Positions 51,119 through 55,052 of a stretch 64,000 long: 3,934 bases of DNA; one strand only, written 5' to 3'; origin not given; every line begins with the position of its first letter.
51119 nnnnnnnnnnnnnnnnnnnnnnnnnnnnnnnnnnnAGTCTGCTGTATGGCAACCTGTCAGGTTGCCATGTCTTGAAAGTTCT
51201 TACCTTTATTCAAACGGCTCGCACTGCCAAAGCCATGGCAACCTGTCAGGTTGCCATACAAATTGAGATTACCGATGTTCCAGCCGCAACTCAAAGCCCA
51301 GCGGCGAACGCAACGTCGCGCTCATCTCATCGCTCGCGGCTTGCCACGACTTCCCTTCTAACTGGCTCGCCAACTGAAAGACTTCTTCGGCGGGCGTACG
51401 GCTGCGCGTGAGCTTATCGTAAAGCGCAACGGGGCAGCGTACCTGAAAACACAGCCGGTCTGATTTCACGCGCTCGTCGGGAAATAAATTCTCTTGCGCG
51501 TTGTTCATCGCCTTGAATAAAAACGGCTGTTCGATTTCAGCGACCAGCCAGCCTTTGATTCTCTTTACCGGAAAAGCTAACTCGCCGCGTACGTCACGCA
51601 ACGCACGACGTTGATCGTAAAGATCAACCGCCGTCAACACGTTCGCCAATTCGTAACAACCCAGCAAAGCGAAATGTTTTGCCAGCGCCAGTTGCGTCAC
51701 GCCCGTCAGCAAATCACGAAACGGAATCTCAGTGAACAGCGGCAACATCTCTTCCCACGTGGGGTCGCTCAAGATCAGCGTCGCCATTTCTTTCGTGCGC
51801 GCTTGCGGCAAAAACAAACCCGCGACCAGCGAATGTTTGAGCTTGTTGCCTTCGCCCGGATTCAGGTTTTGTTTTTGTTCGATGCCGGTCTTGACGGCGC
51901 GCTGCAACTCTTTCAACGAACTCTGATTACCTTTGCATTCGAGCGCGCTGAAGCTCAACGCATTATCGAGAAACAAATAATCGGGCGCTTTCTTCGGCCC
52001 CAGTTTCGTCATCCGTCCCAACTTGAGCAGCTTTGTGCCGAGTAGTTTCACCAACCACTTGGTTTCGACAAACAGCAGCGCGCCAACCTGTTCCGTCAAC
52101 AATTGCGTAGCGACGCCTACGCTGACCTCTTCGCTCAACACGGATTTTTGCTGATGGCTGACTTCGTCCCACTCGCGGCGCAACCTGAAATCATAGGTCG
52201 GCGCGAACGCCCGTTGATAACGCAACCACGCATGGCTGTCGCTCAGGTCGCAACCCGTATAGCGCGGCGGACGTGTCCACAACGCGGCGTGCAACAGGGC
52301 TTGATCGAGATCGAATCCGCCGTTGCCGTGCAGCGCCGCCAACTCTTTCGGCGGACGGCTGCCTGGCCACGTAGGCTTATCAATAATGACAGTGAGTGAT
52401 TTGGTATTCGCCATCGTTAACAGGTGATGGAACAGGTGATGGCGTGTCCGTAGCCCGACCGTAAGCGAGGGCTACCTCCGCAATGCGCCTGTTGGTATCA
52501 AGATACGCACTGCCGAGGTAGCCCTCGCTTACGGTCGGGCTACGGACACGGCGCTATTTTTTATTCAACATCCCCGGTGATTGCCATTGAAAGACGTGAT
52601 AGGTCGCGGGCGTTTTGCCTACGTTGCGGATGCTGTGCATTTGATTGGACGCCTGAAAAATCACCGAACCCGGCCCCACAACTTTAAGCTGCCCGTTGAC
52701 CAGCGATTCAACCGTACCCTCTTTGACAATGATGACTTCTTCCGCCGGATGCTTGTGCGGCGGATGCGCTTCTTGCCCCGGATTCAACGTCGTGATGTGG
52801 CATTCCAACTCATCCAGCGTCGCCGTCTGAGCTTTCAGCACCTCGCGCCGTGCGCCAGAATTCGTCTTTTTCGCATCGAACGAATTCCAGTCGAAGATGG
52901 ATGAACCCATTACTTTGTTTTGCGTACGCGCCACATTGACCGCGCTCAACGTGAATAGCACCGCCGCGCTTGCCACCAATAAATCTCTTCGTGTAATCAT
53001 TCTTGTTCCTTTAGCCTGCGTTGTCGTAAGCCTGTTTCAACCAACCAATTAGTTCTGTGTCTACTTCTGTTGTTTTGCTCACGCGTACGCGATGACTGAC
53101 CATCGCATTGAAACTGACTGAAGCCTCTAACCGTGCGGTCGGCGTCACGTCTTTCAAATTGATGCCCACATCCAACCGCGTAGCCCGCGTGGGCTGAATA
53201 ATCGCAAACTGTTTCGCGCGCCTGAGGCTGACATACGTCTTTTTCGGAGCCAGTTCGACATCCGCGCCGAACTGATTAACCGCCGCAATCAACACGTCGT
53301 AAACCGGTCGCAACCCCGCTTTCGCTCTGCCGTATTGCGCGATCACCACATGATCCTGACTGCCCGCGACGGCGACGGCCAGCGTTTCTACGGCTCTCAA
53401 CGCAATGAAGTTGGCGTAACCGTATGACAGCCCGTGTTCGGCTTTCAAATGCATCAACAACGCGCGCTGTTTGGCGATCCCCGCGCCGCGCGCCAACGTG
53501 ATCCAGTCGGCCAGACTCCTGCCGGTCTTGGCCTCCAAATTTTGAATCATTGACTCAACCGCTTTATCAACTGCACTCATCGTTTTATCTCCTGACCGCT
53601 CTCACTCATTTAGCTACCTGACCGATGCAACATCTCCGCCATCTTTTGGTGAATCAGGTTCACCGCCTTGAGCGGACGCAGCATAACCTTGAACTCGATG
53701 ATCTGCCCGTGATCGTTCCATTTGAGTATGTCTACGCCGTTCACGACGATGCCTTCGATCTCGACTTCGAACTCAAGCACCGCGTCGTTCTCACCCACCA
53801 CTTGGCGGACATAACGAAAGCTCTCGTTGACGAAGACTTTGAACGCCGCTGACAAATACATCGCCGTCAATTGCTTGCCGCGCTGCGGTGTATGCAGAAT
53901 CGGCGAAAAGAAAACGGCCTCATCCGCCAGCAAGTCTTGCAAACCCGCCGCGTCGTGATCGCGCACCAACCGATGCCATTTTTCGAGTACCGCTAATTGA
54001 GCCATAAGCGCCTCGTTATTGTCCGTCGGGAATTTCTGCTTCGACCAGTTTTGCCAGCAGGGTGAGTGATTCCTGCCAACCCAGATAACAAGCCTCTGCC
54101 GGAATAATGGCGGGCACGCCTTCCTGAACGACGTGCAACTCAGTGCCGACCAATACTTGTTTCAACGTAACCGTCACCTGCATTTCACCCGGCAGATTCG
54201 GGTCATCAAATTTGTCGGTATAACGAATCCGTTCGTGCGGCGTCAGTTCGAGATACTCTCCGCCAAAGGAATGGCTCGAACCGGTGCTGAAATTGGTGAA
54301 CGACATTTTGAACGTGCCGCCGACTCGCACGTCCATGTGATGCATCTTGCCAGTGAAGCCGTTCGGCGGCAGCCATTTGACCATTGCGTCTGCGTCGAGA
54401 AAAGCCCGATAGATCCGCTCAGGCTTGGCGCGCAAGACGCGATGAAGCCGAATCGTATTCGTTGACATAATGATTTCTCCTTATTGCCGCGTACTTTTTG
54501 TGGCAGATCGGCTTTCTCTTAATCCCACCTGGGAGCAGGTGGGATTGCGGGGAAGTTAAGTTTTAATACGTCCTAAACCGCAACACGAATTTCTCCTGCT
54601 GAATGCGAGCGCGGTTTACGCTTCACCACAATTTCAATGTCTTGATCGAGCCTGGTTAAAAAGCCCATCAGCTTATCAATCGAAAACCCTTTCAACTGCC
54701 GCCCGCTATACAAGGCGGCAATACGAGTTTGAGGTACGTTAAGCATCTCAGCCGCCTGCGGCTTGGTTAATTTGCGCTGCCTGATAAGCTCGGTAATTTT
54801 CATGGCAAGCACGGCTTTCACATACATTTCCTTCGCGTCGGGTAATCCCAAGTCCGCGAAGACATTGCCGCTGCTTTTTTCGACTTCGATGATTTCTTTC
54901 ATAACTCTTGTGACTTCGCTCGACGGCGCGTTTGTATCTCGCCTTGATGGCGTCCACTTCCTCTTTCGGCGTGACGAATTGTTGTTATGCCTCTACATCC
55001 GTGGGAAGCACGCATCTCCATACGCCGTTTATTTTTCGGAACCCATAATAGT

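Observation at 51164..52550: Orphan PD-(D/E)xK-motif protein bracketed by both repeat families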

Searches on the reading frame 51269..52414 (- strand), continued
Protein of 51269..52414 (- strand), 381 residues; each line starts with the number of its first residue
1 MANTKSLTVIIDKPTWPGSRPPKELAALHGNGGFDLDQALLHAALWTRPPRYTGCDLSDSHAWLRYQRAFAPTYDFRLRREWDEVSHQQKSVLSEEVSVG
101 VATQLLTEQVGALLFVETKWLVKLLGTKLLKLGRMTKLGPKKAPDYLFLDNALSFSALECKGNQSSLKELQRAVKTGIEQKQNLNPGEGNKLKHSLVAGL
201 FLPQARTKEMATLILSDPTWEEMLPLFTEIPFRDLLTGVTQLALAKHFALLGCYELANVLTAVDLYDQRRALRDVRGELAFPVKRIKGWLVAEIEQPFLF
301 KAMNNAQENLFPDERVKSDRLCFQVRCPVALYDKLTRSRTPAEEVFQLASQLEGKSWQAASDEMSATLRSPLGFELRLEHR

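Call 83: search_protein_families(library=pfam, proteins=[L142:4296-5267:+, L142:5264-5959:+, L142:6140-6718:+, L142:6684-7730:+, L142:9808-10746:+, L142:10950-11765:-, L142:13096-13869:+, L144:3306-7385:-, L144:9612-10220:-, L144:10230-11342:-], max_evalue=0.001)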
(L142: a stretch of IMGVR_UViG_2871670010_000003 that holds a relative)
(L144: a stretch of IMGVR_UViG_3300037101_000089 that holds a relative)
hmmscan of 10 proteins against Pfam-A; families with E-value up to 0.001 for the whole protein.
L142:4296-5267:+ (323 aa): 1 family
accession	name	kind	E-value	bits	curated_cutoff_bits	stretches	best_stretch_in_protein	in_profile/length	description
PF21984.2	DnaD_N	-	0.00077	20.1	27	0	51-121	27-92/101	DnaD N-terminal domain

L142:5264-5959:+ (231 aa): 1 family
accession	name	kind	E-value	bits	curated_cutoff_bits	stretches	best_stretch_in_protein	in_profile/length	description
PF06992.16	Phage_lambda_P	-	9.8e-58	195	26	1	36-196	2-162/162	Replication protein P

L142:6140-6718:+ (192 aa): 1 family
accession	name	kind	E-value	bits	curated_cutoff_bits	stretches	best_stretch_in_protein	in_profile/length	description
PF05063.20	MT-A70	-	4.3e-26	92.3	23.9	1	2-173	1-172/172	MT-A70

L142:6684-7730:+ (348 aa): 1 family
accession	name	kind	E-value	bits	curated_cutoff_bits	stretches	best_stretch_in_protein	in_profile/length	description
PF06147.18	DUF968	-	2.9e-53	180.8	27.8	1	164-334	2-171/171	Protein of unknown function (DUF968)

L142:9808-10746:+ (312 aa): 1 family
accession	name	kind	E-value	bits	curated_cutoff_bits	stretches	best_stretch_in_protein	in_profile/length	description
PF13391.12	HNH_2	-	3.9e-11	43.1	21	1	215-264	1-66/66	HNH endonuclease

L142:10950-11765:- (271 aa): 0 families

L142:13096-13869:+ (257 aa): 1 family
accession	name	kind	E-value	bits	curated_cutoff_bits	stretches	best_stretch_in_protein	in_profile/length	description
PF05698.19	Trigger_C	-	0.00079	19.9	22.7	0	95-167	65-137/162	Bacterial trigger factor protein (TF) C-terminus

L144:3306-7385:- (1359 aa): 0 families

L144:9612-10220:- (202 aa): 0 families

L144:10230-11342:- (370 aa): 0 families

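Call 86: list_cluster_members(proteins=[P0031, P0032, P0036, P0040, P0045, P0053, P0070, P0104, P0110, P0136])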
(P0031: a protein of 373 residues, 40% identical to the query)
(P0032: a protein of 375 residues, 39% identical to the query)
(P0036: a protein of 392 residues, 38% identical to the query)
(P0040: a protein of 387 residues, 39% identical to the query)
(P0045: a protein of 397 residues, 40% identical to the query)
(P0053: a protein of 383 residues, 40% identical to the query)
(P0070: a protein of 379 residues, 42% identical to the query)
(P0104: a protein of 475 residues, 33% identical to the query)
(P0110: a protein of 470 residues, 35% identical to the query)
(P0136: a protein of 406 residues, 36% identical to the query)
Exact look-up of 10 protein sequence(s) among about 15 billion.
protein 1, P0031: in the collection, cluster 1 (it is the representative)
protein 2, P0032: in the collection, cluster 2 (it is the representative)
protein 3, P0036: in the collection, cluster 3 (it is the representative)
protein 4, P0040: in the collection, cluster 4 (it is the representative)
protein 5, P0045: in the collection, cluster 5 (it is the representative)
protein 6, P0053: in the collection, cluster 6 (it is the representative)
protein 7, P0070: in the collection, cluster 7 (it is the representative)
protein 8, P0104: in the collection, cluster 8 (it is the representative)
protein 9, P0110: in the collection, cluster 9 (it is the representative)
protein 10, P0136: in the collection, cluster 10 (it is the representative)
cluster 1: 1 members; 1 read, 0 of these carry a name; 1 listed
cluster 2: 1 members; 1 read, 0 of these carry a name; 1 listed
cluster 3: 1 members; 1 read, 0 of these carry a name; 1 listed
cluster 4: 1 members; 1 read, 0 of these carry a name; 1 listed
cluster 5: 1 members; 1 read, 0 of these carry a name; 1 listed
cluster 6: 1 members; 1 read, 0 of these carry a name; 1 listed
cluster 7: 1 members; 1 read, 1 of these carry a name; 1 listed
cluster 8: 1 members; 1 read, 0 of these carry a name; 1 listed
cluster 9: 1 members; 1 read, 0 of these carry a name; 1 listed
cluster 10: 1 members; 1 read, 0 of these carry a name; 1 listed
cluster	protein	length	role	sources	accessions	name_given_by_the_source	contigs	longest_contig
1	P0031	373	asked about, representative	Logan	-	-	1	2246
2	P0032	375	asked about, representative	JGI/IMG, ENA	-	-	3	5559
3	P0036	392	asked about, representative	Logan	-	-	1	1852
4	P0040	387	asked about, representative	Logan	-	-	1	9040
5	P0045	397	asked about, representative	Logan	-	-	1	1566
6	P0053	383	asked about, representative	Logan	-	-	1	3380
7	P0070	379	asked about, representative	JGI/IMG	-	hypothetical protein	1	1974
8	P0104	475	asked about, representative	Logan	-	-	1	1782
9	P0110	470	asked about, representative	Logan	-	-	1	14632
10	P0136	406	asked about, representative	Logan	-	-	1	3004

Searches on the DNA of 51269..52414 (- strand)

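Call 51: search_dna_similar(query=L024:9995-11122:+, collection=ecoli_genomes, mode=distant, max_rows=15)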
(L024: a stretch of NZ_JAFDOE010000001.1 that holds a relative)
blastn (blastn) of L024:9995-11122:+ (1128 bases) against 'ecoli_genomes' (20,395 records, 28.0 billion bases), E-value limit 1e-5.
No match.

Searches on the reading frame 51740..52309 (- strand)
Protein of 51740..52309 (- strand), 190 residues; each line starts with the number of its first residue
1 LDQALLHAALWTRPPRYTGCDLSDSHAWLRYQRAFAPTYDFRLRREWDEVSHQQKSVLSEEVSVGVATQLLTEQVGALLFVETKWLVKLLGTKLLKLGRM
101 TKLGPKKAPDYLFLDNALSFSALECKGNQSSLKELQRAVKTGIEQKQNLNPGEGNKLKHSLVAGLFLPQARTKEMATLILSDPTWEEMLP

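Call 66: predict_structure(alignment_id=A4)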
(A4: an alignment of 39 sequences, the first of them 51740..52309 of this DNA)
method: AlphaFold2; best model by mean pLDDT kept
length: 190 residues; sequences in the alignment: 39
mean_pLDDT: 87.1   pTM: 0.84
mean pLDDT of the five models: 87.1, 86.9, 85.1, 84.7, 84.0
residues with pLDDT >= 90: 101; 70-90: 73; 50-70: 16; < 50: 0
segments of 3 or more residues with pLDDT < 50: none
pLDDT, mean of each block of 10 residues (from residue 1): 93 76 88 90 92 90 96 93 88 81 75 91 92 92 85 85 94 92 60
secondary structure, 60 per line:
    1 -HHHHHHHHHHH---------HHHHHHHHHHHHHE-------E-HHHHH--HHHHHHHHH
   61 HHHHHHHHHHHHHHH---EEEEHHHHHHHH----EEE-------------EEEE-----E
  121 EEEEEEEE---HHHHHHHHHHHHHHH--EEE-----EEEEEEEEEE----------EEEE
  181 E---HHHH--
elements in order: H2-12 H22-34 H45-49 H52-75 E79-82 H83-90 E95-97 E111-114 E120-128 H132-146 E149-151 E157-166 E177-181 H185-188

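Call 69: fold_search(model_id=the predicted structure, library=pdb)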
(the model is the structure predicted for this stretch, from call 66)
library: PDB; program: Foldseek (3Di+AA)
matches with E <= 10: 301; with E <= 0.001: 0
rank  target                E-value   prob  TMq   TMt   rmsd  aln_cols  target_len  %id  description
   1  6ppr_A                3.4e-03  0.80  0.33  0.10   8.6       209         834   13  Cryo-EM structure of AdnA(D934A)-AdnB(D1014A) in complex with AMPPNP and DNA (released 2019-11-20)
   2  9np6_A                8.4e-03  0.66  0.33  0.11   8.2       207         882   14  Cryo-EM structure of AdnA(D934A)-AdnB(D1014A) in complex with AMPPNP and blunt end DNA (released 2025-03-19)
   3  2vld_B                4.8e-02  0.20  0.15  0.13  10.1       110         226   14  crystal structure of a repair endonuclease from Pyrococcus abyssi (released 2009-05-19)
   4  2vld_A                5.8e-02  0.18  0.15  0.13  10.1       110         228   14  crystal structure of a repair endonuclease from Pyrococcus abyssi (released 2009-05-19)
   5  6ppu_A                7.1e-02  0.18  0.28  0.12  14.2       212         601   13  Cryo-EM structure of AdnAB-AMPPNP-DNA complex (released 2019-11-20)
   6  6s58_D                8.0e-02  0.11  0.16  0.15  14.1       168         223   14  AvaII restriction endonuclease in the absence of nucleic acids (released 2020-05-20)
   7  9iac_A                8.6e-02  0.15  0.21  0.16  11.5       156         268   13  Structure of the Argonaute-associated Cas4 family protein 1 (ACE1) from Microcystis aeruginosa (MaACE1) (released 2025-04-23)
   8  9iac_B                8.6e-02  0.14  0.21  0.16  11.2       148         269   14  Structure of the Argonaute-associated Cas4 family protein 1 (ACE1) from Microcystis aeruginosa (MaACE1) (released 2025-04-23)
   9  7sjr_A                9.8e-02  0.14  0.26  0.09  13.9       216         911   15  Cryo-EM structure of AdnA-AdnB(W325A) in complex with DNA and AMPPNP (released 2021-12-22)
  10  6s48_A                1.3e-01  0.08  0.18  0.15  14.0       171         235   15  AvaII RESTRICTION ENDONUCLEASE IN COMPLEX WITH PARTIALLY CLEAVED dsDNA (released 2020-05-20)
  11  6g3b_B                1.3e-01  0.06  0.16  0.14  15.5       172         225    9  AvaII restriction endonuclease in complex with an RNA/DNA hybrid (released 2019-04-10)
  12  9iab_A                1.4e-01  0.13  0.24  0.19  10.8       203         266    9  Structure of the Argonaute-associated Cas4 family protein 1 (ACE1) from Chroococcidiopsis thermalis (CtACE1) (released 2025-04-23)
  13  1wtd_B                1.5e-01  0.09  0.21  0.17  13.6       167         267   11  Crystal structure of type II restrcition endonuclease, EcoO109I DNA-free form (released 2004-12-14)
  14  6s58_A                1.5e-01  0.04  0.13  0.11  15.3       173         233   12  AvaII restriction endonuclease in the absence of nucleic acids (released 2020-05-20)
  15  6g3b_A                1.6e-01  0.08  0.17  0.15  14.8       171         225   13  AvaII restriction endonuclease in complex with an RNA/DNA hybrid (released 2019-04-10)
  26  8ps5_A                3.3e-01  0.04  0.15  0.10  20.7       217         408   13  Escherichia coli SduA complex bound to DNA (released 2025-01-22)
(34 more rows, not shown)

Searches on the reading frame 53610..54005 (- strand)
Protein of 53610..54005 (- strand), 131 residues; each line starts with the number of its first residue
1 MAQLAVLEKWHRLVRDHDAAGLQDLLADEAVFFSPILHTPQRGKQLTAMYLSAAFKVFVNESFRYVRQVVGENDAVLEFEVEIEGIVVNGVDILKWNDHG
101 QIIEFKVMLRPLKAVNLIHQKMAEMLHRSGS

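Call 93: search_protein_families(library=pfam, proteins=[window:53610-54005:-], max_evalue=0.001)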
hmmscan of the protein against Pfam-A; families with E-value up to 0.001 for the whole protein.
window:53610-54005:- (131 aa): 2 families
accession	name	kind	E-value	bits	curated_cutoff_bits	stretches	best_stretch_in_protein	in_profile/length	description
PF12680.13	SnoaL_2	-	5.3e-10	40.3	27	1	8-104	2-101/102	SnoaL-like domain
PF14534.12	DUF4440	-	0.00048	21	25.2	1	5-85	3-81/107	Domain of unknown function (DUF4440)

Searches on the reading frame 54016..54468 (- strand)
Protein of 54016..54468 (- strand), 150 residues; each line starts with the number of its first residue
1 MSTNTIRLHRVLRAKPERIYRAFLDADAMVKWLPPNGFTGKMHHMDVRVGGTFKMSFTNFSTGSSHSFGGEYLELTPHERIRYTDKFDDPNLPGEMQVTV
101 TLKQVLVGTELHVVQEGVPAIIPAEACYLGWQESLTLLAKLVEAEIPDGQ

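Call 93: search_protein_families(library=pfam, proteins=[window:54016-54468:-], max_evalue=0.001)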
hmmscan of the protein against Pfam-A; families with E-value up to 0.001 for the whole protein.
window:54016-54468:- (150 aa): 1 family
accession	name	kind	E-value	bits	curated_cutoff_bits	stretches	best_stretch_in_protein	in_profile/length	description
PF08327.17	AHSA1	-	1.1e-30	106.9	22.1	1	14-143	2-125/125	Activator of Hsp90 ATPase homolog 1-like protein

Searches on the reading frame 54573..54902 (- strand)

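Call 93: search_protein_families(library=pfam, proteins=[window:54573-54902:-], max_evalue=0.001)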
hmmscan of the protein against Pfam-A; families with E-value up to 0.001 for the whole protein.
window:54573-54902:- (109 aa): 1 family
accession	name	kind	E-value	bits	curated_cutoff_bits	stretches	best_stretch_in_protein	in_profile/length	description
PF13744.12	HTH_37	-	5.2e-23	81.1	27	1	14-94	1-80/80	Helix-turn-helix domain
